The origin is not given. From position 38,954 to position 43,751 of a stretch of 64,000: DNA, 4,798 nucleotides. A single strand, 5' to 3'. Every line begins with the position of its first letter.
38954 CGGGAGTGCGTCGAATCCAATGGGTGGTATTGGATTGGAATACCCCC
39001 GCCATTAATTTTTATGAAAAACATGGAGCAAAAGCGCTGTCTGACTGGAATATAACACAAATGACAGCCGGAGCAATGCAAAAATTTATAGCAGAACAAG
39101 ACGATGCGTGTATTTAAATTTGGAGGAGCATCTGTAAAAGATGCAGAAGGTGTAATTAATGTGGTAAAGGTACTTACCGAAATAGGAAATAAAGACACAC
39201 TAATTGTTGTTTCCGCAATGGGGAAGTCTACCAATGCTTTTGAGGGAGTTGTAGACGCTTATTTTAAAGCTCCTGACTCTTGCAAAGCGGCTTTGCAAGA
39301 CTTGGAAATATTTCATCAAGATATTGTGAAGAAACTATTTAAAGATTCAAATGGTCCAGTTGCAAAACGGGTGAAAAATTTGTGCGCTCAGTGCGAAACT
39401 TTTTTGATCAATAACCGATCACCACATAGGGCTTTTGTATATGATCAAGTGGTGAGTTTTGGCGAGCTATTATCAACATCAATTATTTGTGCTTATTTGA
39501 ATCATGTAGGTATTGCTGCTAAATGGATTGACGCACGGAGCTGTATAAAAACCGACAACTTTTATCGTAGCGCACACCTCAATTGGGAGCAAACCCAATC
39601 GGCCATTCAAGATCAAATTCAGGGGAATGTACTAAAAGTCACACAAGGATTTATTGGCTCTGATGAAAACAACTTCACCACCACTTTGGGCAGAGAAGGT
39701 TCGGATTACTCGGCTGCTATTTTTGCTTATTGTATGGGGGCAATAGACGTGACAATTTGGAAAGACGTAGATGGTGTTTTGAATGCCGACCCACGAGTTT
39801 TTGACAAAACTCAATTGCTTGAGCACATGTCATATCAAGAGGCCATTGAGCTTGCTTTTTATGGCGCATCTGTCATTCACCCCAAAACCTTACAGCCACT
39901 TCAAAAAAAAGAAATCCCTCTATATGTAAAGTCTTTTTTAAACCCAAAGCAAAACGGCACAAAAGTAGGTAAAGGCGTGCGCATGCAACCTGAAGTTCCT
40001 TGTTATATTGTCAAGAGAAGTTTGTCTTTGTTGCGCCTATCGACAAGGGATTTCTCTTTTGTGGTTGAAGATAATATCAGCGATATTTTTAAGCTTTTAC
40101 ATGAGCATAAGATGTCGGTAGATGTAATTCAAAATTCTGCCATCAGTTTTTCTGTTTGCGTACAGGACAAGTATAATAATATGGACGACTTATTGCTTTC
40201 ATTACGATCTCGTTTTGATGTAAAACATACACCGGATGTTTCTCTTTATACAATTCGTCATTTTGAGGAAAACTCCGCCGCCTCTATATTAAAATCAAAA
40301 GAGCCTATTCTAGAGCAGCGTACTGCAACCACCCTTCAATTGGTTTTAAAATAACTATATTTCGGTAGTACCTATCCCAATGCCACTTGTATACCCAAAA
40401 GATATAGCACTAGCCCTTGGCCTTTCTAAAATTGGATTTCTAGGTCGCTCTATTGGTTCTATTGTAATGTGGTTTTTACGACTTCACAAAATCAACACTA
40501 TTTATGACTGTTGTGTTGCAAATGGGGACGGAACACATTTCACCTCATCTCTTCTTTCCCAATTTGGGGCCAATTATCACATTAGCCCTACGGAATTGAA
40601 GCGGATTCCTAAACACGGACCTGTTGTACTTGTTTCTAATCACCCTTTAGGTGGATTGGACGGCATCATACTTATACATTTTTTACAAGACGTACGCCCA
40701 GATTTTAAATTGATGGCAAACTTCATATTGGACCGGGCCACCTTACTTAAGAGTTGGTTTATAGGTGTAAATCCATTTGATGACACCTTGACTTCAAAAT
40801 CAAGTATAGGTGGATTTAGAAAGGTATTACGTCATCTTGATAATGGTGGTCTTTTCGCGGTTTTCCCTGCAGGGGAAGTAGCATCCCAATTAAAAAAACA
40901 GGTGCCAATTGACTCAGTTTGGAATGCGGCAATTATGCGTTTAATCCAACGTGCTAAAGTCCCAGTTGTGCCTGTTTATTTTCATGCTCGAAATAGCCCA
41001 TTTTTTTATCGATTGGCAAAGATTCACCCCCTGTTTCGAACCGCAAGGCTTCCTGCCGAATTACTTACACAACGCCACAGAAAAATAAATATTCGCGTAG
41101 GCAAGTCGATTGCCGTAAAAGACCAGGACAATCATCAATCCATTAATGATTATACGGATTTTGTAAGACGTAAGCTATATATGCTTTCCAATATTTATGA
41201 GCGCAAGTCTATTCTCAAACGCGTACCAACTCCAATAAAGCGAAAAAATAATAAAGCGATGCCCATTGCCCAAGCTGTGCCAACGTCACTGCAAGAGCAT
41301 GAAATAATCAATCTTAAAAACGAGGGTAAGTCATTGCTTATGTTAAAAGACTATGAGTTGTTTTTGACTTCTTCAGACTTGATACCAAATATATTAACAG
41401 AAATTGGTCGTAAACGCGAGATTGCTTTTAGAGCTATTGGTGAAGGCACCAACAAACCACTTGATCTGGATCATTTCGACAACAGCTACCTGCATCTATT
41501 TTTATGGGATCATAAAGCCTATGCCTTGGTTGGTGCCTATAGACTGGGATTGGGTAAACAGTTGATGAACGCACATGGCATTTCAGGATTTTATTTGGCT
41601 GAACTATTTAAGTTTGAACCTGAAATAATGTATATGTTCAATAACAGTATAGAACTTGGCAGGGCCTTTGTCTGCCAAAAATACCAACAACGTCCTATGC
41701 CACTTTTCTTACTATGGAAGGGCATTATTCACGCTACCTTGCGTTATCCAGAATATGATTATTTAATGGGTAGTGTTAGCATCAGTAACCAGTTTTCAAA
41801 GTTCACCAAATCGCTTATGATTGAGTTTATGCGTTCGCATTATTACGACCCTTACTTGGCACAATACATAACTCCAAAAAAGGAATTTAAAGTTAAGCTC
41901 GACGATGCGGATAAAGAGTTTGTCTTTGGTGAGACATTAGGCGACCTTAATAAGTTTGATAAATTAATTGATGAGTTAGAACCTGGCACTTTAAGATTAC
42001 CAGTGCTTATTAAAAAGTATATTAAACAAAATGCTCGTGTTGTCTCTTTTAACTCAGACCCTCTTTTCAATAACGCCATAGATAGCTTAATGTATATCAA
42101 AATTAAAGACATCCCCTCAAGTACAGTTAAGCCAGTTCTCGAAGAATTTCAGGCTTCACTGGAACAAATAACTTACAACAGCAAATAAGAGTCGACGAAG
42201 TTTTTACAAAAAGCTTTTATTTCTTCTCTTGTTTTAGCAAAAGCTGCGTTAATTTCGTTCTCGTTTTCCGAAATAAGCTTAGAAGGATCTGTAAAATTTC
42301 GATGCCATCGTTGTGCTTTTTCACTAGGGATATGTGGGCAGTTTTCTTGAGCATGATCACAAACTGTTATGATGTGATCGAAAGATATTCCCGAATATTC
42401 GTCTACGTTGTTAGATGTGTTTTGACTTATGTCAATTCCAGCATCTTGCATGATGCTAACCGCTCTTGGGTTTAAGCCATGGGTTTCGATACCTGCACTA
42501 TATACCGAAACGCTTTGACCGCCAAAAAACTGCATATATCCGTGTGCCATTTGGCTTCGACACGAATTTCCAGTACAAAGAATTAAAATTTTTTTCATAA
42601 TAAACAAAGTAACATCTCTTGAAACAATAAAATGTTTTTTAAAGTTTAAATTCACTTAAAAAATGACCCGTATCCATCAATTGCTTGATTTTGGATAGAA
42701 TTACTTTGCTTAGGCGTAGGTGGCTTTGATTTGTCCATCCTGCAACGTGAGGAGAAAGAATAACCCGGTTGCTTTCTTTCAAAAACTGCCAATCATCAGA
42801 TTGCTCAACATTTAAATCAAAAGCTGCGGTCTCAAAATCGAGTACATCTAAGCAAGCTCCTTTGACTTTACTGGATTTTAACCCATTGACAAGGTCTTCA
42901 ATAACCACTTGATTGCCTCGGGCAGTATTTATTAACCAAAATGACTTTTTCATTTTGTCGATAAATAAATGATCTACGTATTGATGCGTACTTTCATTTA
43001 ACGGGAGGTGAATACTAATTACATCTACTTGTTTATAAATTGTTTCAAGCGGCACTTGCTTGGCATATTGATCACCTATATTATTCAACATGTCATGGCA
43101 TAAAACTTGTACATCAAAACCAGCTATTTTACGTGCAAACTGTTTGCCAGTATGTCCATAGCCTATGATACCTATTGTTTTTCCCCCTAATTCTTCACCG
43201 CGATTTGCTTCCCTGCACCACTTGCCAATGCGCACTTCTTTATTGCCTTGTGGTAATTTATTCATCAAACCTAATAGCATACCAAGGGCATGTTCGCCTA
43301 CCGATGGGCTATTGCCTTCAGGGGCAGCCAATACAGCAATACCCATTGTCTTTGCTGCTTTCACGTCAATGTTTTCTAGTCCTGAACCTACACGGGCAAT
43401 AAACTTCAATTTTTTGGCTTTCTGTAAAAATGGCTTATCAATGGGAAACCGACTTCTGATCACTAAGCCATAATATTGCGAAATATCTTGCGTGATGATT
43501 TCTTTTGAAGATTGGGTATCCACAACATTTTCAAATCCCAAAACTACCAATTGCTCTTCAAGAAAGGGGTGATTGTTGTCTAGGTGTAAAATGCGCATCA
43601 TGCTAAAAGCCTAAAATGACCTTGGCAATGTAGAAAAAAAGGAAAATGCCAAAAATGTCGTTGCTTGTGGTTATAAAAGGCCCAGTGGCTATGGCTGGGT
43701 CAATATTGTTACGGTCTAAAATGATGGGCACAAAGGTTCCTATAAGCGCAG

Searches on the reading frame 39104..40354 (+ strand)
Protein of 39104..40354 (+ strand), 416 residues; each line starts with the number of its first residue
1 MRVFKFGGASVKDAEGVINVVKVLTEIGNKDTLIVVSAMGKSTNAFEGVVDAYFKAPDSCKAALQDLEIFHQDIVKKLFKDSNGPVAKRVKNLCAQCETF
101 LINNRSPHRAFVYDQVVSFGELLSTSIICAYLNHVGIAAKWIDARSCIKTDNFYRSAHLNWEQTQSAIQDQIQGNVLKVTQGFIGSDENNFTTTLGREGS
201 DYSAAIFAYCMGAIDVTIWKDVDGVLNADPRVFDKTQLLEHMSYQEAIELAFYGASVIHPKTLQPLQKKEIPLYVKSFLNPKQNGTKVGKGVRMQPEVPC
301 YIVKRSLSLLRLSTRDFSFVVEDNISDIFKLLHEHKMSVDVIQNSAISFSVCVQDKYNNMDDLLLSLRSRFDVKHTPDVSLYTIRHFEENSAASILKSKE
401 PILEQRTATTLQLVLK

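Call 72: search_protein_families(library=pfam, proteins=[window:39104-40354:+], max_evalue=0.00001)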
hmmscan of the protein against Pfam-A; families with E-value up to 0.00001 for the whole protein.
window:39104-40354:+ (416 aa): 1 family
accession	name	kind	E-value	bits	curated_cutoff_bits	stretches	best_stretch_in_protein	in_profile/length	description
PF00696.33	AA_kinase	-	1.9e-42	146.1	24.9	1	2-277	3-234/234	Amino acid kinase family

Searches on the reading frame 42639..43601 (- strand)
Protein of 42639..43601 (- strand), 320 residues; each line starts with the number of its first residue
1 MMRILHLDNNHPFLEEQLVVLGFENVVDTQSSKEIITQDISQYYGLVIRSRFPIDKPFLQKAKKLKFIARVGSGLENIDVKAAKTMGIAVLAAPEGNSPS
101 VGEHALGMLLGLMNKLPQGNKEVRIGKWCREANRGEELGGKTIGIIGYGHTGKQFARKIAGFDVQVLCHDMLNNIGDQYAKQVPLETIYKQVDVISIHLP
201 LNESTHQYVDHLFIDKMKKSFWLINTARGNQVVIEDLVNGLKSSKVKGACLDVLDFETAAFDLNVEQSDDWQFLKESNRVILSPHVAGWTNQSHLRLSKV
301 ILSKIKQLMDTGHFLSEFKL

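Call 72: search_protein_families(library=pfam, proteins=[window:42639-43601:-], max_evalue=0.00001)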
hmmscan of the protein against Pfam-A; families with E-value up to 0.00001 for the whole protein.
window:42639-43601:- (320 aa): 2 families
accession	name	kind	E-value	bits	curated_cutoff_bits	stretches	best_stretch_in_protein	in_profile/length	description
PF02826.25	2-Hacid_dh_C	-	7.4e-43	146.4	25.1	1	106-287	1-178/178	D-isomer specific 2-hydroxyacid dehydrogenase, NAD binding domain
PF00389.36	2-Hacid_dh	-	1.7e-21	76.7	24.6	1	24-312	21-127/134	D-isomer specific 2-hydroxyacid dehydrogenase, catalytic domain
